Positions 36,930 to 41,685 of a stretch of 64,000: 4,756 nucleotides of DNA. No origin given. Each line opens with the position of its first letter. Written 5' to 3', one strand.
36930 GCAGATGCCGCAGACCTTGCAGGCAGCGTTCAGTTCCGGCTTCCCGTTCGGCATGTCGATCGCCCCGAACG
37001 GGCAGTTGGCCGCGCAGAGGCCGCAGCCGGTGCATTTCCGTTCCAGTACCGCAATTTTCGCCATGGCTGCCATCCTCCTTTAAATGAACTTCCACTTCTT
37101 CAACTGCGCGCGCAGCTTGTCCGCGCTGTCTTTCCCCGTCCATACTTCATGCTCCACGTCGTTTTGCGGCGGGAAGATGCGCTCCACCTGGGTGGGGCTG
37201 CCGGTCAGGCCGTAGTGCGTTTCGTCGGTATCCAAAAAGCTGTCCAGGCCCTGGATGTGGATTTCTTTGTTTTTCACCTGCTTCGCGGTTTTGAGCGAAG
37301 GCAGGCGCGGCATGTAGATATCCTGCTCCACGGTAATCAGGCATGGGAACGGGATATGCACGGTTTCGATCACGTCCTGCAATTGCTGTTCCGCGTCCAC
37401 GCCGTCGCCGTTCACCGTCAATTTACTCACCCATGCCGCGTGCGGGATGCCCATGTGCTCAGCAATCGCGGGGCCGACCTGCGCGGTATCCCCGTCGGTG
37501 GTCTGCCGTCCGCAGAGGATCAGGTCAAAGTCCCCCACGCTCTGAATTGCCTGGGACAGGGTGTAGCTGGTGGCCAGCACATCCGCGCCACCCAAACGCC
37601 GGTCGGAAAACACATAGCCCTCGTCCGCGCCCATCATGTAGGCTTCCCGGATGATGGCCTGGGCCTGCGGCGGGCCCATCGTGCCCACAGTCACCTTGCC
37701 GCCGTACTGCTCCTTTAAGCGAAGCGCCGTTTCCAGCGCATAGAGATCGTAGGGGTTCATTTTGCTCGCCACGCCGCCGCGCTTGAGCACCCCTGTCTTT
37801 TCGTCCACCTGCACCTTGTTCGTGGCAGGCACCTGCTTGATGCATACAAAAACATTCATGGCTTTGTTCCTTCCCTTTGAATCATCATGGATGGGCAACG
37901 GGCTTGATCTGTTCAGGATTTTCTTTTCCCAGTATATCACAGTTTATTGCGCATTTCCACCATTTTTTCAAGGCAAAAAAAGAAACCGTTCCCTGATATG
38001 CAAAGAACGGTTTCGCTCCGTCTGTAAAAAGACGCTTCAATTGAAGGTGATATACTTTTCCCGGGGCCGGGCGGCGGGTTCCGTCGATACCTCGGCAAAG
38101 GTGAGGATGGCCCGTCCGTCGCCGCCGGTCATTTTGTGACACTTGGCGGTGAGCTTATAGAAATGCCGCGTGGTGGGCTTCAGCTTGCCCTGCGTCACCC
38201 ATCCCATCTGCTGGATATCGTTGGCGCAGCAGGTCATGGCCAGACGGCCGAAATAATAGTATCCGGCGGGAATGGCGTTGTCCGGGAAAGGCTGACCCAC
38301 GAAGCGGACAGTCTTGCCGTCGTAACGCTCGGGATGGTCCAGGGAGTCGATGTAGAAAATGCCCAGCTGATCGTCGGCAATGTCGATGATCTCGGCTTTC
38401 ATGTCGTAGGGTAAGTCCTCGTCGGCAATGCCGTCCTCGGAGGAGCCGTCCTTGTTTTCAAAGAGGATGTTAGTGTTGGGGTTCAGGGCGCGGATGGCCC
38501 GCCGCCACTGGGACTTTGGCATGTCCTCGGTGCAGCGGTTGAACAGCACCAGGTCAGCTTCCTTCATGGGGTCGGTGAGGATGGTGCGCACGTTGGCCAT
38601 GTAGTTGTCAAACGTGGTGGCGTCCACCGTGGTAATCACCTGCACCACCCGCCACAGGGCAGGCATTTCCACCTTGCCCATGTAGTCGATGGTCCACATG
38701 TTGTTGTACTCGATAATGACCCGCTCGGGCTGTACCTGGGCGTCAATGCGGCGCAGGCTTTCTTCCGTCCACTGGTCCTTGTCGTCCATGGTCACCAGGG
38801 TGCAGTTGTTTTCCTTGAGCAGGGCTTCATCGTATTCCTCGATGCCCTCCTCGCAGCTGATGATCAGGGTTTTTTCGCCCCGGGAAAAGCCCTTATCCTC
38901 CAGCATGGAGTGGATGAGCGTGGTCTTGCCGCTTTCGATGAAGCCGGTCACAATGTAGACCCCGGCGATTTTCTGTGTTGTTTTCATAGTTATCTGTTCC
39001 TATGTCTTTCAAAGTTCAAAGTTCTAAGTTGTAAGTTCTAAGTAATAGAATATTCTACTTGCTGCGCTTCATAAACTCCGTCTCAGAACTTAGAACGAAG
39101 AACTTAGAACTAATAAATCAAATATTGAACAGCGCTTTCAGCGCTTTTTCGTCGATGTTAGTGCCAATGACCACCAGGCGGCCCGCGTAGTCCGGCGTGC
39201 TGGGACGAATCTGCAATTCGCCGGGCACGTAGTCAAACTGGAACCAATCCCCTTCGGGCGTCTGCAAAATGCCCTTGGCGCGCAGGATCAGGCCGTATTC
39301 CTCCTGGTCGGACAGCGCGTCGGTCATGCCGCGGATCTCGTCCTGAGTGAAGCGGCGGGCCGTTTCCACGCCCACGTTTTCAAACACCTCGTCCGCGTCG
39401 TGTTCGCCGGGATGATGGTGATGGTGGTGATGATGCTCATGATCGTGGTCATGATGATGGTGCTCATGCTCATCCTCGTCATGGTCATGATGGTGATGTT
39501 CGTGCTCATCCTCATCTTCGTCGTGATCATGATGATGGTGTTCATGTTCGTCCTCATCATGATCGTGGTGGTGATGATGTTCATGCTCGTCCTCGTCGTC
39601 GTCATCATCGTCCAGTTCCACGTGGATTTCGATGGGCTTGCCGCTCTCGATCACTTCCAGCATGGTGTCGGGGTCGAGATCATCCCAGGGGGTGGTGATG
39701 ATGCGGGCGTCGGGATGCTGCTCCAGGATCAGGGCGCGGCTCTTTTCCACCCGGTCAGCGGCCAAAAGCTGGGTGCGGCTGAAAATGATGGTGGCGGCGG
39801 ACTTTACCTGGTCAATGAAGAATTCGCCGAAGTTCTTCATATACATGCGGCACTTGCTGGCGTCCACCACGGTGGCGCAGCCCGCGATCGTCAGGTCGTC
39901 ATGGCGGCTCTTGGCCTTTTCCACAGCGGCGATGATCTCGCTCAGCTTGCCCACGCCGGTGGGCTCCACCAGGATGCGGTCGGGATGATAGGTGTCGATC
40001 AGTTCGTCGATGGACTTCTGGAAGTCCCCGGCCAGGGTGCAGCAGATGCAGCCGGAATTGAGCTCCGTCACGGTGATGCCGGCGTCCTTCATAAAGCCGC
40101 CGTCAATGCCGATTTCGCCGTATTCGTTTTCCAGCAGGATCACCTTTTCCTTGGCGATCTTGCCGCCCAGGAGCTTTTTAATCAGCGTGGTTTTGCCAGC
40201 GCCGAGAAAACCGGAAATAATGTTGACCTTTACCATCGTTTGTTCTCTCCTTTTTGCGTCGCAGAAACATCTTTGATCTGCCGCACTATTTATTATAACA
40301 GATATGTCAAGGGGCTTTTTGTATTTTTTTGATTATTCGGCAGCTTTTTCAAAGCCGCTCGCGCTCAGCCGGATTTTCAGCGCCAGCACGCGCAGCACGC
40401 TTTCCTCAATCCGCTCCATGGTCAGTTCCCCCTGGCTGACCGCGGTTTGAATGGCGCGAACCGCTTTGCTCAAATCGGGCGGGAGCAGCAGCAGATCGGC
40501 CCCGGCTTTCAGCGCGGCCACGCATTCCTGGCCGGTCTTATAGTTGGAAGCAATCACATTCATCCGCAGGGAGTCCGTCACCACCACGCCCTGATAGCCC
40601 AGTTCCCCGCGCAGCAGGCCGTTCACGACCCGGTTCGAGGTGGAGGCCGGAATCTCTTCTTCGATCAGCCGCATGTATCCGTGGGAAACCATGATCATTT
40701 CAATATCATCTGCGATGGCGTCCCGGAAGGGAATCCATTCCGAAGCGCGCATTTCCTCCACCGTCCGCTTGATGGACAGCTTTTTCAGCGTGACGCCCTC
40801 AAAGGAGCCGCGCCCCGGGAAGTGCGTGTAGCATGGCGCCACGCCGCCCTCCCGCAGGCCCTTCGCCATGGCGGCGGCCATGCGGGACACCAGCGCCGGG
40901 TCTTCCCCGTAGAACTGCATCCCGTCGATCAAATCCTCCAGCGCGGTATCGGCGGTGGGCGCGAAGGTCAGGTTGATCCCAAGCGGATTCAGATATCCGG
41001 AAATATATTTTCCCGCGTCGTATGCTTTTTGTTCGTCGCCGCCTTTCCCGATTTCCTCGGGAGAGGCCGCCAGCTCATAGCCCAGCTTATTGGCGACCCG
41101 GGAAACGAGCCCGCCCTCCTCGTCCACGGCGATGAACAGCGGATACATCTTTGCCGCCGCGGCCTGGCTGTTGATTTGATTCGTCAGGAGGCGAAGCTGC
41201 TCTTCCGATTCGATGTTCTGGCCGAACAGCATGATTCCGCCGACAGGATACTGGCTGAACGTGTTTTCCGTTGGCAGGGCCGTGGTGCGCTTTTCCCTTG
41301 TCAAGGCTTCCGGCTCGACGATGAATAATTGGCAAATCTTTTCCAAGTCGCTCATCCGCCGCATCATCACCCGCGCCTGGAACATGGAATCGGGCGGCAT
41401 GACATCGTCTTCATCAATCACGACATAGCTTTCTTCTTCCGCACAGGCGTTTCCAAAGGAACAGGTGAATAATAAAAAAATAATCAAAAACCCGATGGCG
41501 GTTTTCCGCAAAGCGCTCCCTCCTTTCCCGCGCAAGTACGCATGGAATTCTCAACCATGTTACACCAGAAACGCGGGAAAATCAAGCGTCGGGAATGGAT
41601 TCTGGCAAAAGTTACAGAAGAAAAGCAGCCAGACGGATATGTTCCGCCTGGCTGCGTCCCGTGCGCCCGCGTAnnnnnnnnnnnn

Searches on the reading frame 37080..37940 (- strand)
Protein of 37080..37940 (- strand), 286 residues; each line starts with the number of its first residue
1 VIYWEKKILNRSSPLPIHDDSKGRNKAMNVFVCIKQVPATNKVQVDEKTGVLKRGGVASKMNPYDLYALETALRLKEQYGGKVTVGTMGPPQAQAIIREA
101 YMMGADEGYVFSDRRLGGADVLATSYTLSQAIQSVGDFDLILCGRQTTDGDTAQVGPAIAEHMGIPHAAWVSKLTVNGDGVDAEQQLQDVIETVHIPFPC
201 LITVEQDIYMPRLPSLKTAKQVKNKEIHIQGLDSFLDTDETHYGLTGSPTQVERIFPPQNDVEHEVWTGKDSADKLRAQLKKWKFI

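Call 48: search_protein_families(library=pfam, proteins=[window:37080-37940:-])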
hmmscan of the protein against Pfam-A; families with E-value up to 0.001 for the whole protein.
window:37080-37940:- (286 aa): 1 family
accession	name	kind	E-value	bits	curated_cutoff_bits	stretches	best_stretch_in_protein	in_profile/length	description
PF01012.27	ETF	-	1.8e-41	142.3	26.7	1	49-222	1-171/181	Electron transfer flavoprotein domain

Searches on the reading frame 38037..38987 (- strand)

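Call 17: search_protein_families(library=pfam, proteins=[window:38037-38987:-])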
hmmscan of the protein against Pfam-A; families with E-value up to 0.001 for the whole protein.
window:38037-38987:- (316 aa): 2 families
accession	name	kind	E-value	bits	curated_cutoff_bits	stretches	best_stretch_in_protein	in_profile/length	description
PF02492.25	cobW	-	8.9e-10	38.9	20.7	1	10-174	2-178/180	CobW/HypB/UreG, nucleotide-binding domain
PF21537.2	DUF1980_C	-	1.5e-07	31.6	25.9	1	191-270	14-93/141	DUF1980 C-terminal domain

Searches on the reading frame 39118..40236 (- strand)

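Call 17: search_protein_families(library=pfam, proteins=[window:39118-40236:-])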
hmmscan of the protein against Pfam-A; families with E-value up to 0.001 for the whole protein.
window:39118-40236:- (372 aa): 2 families
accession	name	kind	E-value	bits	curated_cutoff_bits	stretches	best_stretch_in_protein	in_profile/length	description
PF02492.25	cobW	-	1.1e-36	126.5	20.7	1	4-180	2-179/180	CobW/HypB/UreG, nucleotide-binding domain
PF07683.19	CobW_C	-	8e-10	38.9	22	1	288-370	4-90/94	Cobalamin synthesis protein cobW C-terminal domain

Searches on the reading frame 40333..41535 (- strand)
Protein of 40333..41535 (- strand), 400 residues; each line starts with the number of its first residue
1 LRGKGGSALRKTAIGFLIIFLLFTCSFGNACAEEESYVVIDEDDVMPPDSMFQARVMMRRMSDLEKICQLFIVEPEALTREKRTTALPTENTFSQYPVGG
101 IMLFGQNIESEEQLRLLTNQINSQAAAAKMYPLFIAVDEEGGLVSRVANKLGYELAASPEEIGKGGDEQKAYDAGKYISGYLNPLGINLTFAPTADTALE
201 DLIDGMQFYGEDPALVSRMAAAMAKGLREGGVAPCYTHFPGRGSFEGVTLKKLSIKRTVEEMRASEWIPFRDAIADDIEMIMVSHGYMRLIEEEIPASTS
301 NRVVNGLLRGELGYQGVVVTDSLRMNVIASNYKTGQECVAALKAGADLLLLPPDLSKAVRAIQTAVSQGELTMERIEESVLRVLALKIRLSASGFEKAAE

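Call 48: search_protein_families(library=pfam, proteins=[window:40333-41535:-])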
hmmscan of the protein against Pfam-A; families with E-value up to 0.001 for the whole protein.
window:40333-41535:- (400 aa): 1 family
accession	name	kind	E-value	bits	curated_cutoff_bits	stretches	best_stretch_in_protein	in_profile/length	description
PF00933.27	Glyco_hydro_3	-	6.9e-60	203.5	27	1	65-385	4-315/316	Glycosyl hydrolase family 3 N terminal domain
